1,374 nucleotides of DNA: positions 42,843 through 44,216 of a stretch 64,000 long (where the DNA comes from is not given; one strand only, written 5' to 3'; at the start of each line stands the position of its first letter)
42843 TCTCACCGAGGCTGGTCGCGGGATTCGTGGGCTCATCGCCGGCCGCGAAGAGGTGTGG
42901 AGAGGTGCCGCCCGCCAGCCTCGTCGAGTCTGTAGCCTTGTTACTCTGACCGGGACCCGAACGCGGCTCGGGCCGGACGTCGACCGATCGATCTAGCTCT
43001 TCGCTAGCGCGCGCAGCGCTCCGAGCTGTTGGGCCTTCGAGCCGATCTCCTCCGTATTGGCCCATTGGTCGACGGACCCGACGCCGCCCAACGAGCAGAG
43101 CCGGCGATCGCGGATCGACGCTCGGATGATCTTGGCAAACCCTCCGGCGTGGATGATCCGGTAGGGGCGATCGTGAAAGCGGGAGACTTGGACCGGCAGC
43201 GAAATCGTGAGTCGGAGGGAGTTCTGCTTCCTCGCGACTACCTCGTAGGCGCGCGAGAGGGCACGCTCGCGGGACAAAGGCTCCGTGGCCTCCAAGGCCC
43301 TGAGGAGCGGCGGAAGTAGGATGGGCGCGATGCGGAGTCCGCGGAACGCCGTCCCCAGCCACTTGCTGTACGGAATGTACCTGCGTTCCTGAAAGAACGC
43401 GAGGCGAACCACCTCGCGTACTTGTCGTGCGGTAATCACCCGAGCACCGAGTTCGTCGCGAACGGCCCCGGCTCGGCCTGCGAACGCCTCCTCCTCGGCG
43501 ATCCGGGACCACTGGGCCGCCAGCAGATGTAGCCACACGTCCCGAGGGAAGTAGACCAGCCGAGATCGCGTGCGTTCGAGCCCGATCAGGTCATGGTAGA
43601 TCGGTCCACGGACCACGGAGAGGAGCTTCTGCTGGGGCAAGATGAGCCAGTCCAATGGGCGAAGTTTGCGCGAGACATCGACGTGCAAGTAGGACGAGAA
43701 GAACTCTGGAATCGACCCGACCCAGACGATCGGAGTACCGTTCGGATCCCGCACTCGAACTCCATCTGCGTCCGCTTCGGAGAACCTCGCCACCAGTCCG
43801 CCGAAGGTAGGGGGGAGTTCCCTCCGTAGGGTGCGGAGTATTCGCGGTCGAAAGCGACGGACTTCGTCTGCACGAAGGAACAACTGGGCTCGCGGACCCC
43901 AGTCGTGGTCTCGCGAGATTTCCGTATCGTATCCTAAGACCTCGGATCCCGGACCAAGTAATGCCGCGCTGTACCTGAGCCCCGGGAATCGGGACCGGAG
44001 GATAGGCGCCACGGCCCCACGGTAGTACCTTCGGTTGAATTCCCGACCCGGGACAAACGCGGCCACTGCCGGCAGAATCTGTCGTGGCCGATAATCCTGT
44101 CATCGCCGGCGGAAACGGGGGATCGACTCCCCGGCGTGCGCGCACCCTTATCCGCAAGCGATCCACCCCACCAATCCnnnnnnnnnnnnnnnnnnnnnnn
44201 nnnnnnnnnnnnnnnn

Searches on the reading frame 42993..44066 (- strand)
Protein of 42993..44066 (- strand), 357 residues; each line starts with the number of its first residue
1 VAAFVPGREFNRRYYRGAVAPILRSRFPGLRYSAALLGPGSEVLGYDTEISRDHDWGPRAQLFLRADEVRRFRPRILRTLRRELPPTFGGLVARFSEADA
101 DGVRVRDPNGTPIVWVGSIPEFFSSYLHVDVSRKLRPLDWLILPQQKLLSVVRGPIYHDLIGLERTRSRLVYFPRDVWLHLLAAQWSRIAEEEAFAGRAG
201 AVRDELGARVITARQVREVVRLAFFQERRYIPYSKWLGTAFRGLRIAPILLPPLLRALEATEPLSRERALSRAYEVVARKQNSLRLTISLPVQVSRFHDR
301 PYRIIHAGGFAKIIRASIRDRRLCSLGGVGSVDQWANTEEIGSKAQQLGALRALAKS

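Call 72: search_protein_families(library=pfam, proteins=[window:42993-44066:-], max_evalue=0.001)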
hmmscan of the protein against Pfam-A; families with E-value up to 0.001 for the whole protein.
window:42993-44066:- (357 aa): 1 family
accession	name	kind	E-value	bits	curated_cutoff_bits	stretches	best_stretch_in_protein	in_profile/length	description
PF13228.11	DUF4037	-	2.9e-26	92.6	22.1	1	140-237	1-101/101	Domain of unknown function (DUF4037)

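Call 73: search_protein_families(library=padloc, proteins=[window:42993-44066:-], max_evalue=0.001)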
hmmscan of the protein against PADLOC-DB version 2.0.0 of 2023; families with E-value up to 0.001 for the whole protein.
window:42993-44066:- (357 aa): 0 families
